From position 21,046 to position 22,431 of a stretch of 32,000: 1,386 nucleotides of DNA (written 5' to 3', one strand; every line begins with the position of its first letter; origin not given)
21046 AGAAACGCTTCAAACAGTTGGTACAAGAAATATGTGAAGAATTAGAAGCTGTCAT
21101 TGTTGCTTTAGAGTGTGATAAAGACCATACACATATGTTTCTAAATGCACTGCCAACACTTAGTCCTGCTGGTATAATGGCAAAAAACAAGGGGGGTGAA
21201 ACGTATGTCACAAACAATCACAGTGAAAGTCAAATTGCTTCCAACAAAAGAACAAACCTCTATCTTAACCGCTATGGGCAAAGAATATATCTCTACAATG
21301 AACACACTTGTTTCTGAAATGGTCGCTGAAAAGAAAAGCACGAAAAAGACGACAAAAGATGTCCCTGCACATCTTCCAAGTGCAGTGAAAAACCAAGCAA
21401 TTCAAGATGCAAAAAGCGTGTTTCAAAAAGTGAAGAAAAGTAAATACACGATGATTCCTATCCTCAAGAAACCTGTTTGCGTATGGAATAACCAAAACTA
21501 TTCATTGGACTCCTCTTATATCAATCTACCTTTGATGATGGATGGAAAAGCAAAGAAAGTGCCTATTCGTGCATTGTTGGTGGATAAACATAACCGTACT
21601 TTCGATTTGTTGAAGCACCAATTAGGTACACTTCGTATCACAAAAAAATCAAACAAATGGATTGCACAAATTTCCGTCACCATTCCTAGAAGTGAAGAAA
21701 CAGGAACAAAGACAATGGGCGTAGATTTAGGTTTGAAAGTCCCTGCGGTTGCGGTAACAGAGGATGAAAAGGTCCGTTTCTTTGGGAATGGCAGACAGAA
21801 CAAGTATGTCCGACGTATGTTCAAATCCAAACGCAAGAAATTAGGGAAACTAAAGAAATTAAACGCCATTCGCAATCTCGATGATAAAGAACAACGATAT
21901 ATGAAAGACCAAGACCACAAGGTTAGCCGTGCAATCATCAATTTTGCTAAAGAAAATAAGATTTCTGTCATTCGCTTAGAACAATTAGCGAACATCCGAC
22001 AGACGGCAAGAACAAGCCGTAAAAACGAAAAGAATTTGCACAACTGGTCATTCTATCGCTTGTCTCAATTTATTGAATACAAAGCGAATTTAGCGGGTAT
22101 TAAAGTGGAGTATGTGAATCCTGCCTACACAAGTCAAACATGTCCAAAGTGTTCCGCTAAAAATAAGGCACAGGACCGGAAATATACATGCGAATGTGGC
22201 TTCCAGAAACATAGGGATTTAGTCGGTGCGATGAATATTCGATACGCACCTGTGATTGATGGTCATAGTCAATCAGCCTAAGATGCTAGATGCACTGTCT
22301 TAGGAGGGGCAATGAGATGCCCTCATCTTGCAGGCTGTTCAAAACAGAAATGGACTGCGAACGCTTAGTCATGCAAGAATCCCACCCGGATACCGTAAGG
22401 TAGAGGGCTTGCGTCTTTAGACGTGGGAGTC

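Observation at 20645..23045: IS605-family element splits a BcrA/LanF-type ABC ATPase gene, and in-silico excision at TTAC|...TCAA| restores the reading frame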

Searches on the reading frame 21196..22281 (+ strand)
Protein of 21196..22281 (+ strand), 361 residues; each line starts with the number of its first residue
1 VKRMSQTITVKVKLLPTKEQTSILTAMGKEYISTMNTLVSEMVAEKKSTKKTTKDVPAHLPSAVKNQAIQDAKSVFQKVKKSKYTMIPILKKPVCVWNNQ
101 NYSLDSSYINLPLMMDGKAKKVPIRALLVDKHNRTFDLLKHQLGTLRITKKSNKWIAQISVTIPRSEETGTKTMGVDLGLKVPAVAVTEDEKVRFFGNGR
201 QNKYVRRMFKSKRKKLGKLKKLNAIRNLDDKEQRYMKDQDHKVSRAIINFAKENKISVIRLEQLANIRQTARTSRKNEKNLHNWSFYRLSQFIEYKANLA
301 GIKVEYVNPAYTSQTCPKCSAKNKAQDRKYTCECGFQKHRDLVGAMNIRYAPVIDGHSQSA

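Call 6: search_protein_families(library=pfam, proteins=[window:21196-22281:+], max_evalue=0.01)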
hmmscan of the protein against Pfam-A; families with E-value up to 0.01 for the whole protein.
window:21196-22281:+ (361 aa): 2 families
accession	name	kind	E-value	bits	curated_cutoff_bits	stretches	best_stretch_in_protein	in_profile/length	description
PF07282.18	Cas12f1-like_TNB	-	1.3e-24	86.6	26.3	1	286-348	1-60/60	Cas12f1-like, TNB domain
PF01385.25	OrfB_IS605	-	3.4e-08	34.1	30.5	1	161-267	4-119/120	Probable transposase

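Call 12: find_related_loci(query=window:21196-22278:+, collection=genome_contigs, flank=3000)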
Query window:21196-22278:+ (361 aa) in genome_contigs; peptide patterns used: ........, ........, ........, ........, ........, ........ (x = any residue, [..] = any of these).
126 stretches matched a pattern; 101 encode a relative of the query (tblastn E <= 1e-3); the best 80 are kept; 80 distinct loci.
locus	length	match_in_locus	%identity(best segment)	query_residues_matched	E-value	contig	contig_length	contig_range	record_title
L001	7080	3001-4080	86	2-361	0e+0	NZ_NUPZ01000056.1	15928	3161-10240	Bacillus sp. AFS029637 AFS029637_107_C1_Contig56_140523, whole genome shotgun sequence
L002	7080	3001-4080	86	2-361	0e+0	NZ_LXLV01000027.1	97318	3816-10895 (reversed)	Bacillus mycoides strain GOE10 BWGOE10_contig000027, whole genome shotgun sequence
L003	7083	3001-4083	80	1-361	0e+0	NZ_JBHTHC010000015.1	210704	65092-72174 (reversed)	Paenibacillus sp. GCM10027626 strain CGMCC 1.60098 GCM70027626_15, whole genome shotgun sequence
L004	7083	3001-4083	77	1-361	0e+0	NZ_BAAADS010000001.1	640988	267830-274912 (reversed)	Virgibacillus siamensis strain JCM 15395 sequence01, whole genome shotgun sequence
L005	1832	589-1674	83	1-361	0e+0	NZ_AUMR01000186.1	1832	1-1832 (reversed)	Ectobacillus panaciterrae DSM 19096 H540DRAFT_scaffold00169.169_C, whole genome shotgun sequence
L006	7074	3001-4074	80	4-361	0e+0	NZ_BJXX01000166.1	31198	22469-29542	Aneurinibacillus danicus strain NBRC 102444 sequence166, whole genome shotgun sequence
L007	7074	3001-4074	82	4-361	0e+0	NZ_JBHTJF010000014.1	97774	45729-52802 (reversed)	Savagea faecisuis strain CCUG 63563 GCM70027506_56, whole genome shotgun sequence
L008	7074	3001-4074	81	4-361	0e+0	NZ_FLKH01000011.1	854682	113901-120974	Gracilibacillus timonensis strain Marseille-P2481T, whole genome shotgun sequence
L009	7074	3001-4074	81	4-361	0e+0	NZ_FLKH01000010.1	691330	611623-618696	Gracilibacillus timonensis strain Marseille-P2481T, whole genome shotgun sequence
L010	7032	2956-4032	80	3-361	0e+0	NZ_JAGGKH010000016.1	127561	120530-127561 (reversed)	Lederbergia galactosidilytica strain DSM 15595 Ga0454111_16, whole genome shotgun sequence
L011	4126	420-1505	77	1-361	0e+0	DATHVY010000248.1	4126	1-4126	MAG TPA_asm: Planococcus sp. (in: firmicutes) isolate SMAG_U16145 k141_1645749, whole genome shotgun sequence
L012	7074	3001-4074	78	4-361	0e+0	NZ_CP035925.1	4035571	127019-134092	Lentibacillus sp. CBA3610 chromosome, complete genome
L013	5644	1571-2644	78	4-361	0e+0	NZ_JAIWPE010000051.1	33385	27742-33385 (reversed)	Salipaludibacillus sp. CUR1 Scaffold_51, whole genome shotgun sequence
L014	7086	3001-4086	78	1-361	0e+0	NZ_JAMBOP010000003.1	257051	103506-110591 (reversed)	Bacillus cytotoxicus strain FAIRING 10M-2.2 NODE_3, whole genome shotgun sequence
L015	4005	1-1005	81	28-361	0e+0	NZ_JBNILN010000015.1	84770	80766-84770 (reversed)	Metabacillus sp. 84 NODE_15_length_84770_cov_24.079121, whole genome shotgun sequence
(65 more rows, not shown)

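Call 18: find_encoding_contigs(protein=window:21205-22281:+, flank=3000, max_places=10)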
Protein window:21205-22281:+ (358 aa): no gene with exactly this product is on record in the collection.

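Call 20: find_encoding_contigs(protein=window:21196-22281:+, flank=3000, max_places=10)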
Protein window:21196-22281:+ (361 aa): no gene with exactly this product is on record in the collection.

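Call 21: search_protein_families(library=ncbifam, proteins=[window:21205-22281:+], max_evalue=0.01)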
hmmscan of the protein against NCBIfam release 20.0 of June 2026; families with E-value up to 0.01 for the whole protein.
window:21205-22281:+ (358 aa): 5 families
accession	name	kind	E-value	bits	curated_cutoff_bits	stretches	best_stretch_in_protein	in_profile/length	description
NF040570.1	guided_TnpB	subfamily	1.2e-55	189.3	100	1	44-346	53-387/389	RNA-guided endonuclease TnpB family protein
NF049972.1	CRISPR_Cas12f2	exception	2.8e-29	102.3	450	1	161-344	319-514/524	type V CRISPR-associated effector Cas12f2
TIGR01766.2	TIGR01766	domain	1.2e-21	77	32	1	229-310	1-82/82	IS200/IS605 family accessory protein TnpB-related protein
NF038192.1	V_cas_c2c8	exception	2.4e-07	30.2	350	1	204-323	327-457/457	type V CRISPR-associated protein C2c8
NF033949.1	Cas12b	equivalog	0.001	17.3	150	1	230-316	957-1034/1253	type V CRISPR-associated protein Cas12b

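Call 22: find_homologous_proteins(query=window:21205-22278:+, max_evalue=1e-20)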
Query window:21205-22278:+ (358 aa): 3122 proteins with E <= 1e-20 among 4666 candidates; the best 120 are listed.
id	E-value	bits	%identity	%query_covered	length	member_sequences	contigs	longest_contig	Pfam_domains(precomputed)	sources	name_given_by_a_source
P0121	2.7e-231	784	100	100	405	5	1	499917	PF01385.26,PF01797.22,PF07282.19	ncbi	-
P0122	1.8e-205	699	89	100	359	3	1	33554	PF07282.19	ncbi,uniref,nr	ncbi:transposase [Bacillus pseudomycoides]|uniref:RNA-guided endonuclease TnpB family protein n=1 Ta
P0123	4.8e-202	688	86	100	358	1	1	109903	PF01385.26,PF07282.19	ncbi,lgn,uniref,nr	ncbi:transposase [Bacillus nitratireducens]|uniref:transposase n=1 Tax=Bacillus nitratireducens TaxI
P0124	6.7e-202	688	85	100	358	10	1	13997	PF01385.26,PF07282.19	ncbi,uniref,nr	ncbi:RNA-guided endonuclease TnpB family protein [Bacillus cereus]|uniref:RNA-guided endonuclease Tn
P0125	1.2e-201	687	86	100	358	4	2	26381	PF01385.26,PF07282.19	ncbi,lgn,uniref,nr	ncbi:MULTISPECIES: RNA-guided endonuclease TnpB family protein [Bacillus cereus group]|uniref:RNA-gu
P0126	8.4e-201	684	86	100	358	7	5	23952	PF01385.26,PF07282.19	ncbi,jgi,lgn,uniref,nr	ncbi:RNA-guided endonuclease TnpB family protein [Aneurinibacillus aneurinilyticus]|jgi:IS605 OrfB f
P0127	2.0e-200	683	85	100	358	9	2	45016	PF01385.26,PF07282.19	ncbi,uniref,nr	ncbi:RNA-guided endonuclease TnpB family protein [Bacillus mycoides]|uniref:RNA-guided endonuclease 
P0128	9.6e-200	681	85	100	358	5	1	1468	PF01385.26,PF07282.19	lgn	-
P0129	1.2e-199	680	85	100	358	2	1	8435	PF01385.26,PF07282.19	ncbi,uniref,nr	ncbi:transposase [Bacillus pseudomycoides]|uniref:Transposase n=1 Tax=Bacillus bingmayongensis TaxID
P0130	2.4e-197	673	84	100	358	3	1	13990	PF01385.26,PF07282.19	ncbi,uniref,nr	ncbi:RNA-guided endonuclease TnpB family protein [Bacillus cereus]|uniref:RNA-guided endonuclease Tn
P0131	4.0e-197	672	84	100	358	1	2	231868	PF01385.26,PF07282.19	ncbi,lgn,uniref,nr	ncbi:transposase (plasmid) [Bacillus cereus]|uniref:RNA-guided endonuclease InsQ/TnpB family protein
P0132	2.2e-195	666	83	100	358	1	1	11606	PF01385.26,PF07282.19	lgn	-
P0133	2.9e-194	663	83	100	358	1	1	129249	PF01385.26,PF07282.19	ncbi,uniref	ncbi:RNA-guided endonuclease TnpB family protein [Lysinibacillus sp. NPDC093688]|uniref:RNA-guided e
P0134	1.6e-193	660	83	100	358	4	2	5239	PF01385.26,PF07282.19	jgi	jgi:IS605 OrfB family transposase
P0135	1.8e-193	660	83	100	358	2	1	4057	PF01385.26,PF07282.19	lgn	-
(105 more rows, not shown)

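Call 24: find_encoding_contigs(protein=P0121, flank=3000, max_places=10)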
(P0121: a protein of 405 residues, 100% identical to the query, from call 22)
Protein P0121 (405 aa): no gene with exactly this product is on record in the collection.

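Call 25: list_cluster_members(proteins=[P0121, P0001])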
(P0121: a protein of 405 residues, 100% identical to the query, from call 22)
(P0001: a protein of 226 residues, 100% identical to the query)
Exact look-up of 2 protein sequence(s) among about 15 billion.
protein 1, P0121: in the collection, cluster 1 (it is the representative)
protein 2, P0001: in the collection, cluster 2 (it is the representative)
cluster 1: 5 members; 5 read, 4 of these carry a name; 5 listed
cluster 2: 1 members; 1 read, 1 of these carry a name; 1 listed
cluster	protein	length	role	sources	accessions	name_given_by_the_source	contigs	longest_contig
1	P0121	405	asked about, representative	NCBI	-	-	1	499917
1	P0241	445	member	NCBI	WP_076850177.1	IS200/IS605 family transposase [Rubeoparvulum massiliense]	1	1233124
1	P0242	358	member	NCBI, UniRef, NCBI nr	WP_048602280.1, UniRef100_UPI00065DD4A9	RNA-guided endonuclease TnpB family protein [Rubeoparvulum massiliense] | RNA-guided endonuclease TnpB family protein n=1 Tax=Rubeoparvulum massiliense ...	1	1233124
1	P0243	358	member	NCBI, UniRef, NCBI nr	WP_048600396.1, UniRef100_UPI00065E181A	RNA-guided endonuclease TnpB family protein [Rubeoparvulum massiliense] | RNA-guided endonuclease TnpB family protein n=1 Tax=Rubeoparvulum massiliense ...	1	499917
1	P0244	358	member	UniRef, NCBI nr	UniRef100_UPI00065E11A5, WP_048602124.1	RNA-guided endonuclease TnpB family protein n=1 Tax=Rubeoparvulum massiliense ... | RNA-guided endonuclease TnpB family protein [Rubeoparvulum massiliense]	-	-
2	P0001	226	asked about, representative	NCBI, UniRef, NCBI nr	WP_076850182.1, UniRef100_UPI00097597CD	ATP-binding cassette domain-containing protein [Rubeoparvulum massiliense] | ATP-binding cassette domain-containing protein n=1 Tax=Rubeoparvulum massiliense ...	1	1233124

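Call 27: find_encoding_contigs(protein=P0241, flank=3000, max_places=10)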
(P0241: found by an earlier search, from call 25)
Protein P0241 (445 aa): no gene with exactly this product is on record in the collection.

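Call 28: find_encoding_contigs(protein=P0243, flank=3000, max_places=10)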
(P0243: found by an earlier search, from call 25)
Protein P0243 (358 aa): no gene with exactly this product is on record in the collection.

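Call 29: find_encoding_contigs(protein=P0242, flank=3000, max_places=10)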
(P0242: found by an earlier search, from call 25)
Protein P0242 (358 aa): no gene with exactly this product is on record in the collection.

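Call 42: search_solved_structures(query=window:21205-22278:+, max_evalue=0.001, show_alignments=1)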
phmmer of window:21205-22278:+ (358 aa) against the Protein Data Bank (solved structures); distinct sequences matched with E-value up to 0.001: 17.
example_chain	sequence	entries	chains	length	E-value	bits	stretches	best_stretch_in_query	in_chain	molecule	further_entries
8hr5_A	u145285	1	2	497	2.7e-24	89.2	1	148-346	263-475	Transposase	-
9nzp_A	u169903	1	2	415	5.2e-23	85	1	147-345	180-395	IS200/IS605 family element transposase accessory protein TnpB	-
9nzo_B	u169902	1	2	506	6.8e-22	81.3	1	148-324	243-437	Cas12f Effector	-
9nzr_A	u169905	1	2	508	6.9e-22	81.3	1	148-324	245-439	Cas12f Nuclease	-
8j3r_A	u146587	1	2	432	7.9e-20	74.6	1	138-347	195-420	Transposase IS605 OrfB C-terminal domain-containing protein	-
8j1j_A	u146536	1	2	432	2.4e-19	73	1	147-349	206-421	Transposase IS605 OrfB C-terminal domain-containing protein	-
8j12_A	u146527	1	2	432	3.8e-19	72.3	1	147-349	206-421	Transposase IS605 OrfB C-terminal domain-containing protein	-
7wju_A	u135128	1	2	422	4.5e-18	68.8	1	147-349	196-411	OrfB_Zn_ribbon domain-containing protein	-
8dzj_A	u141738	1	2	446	5.4e-18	68.5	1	147-349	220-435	OrfB_Zn_ribbon domain-containing protein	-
9nzq_A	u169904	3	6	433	2.8e-17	66.2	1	138-346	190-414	Cas12f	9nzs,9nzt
9i8y_A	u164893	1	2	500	1.4e-14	57.4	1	138-338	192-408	CRISPR-associated endodeoxyribonuclease Cas12f1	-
7l48_A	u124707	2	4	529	1.5e-11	47.4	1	145-346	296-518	Cas12f | Cas12f1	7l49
7c7l_A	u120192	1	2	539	1.8e-10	43.8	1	147-346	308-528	CRISPR-associated protein Cas14a.1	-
8iaz_A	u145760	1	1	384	1.8e-07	33.9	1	145-348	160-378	Transposase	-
9n9c_A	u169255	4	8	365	6.8e-06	28.8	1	210-301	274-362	Nuclease-deactivated Cas12f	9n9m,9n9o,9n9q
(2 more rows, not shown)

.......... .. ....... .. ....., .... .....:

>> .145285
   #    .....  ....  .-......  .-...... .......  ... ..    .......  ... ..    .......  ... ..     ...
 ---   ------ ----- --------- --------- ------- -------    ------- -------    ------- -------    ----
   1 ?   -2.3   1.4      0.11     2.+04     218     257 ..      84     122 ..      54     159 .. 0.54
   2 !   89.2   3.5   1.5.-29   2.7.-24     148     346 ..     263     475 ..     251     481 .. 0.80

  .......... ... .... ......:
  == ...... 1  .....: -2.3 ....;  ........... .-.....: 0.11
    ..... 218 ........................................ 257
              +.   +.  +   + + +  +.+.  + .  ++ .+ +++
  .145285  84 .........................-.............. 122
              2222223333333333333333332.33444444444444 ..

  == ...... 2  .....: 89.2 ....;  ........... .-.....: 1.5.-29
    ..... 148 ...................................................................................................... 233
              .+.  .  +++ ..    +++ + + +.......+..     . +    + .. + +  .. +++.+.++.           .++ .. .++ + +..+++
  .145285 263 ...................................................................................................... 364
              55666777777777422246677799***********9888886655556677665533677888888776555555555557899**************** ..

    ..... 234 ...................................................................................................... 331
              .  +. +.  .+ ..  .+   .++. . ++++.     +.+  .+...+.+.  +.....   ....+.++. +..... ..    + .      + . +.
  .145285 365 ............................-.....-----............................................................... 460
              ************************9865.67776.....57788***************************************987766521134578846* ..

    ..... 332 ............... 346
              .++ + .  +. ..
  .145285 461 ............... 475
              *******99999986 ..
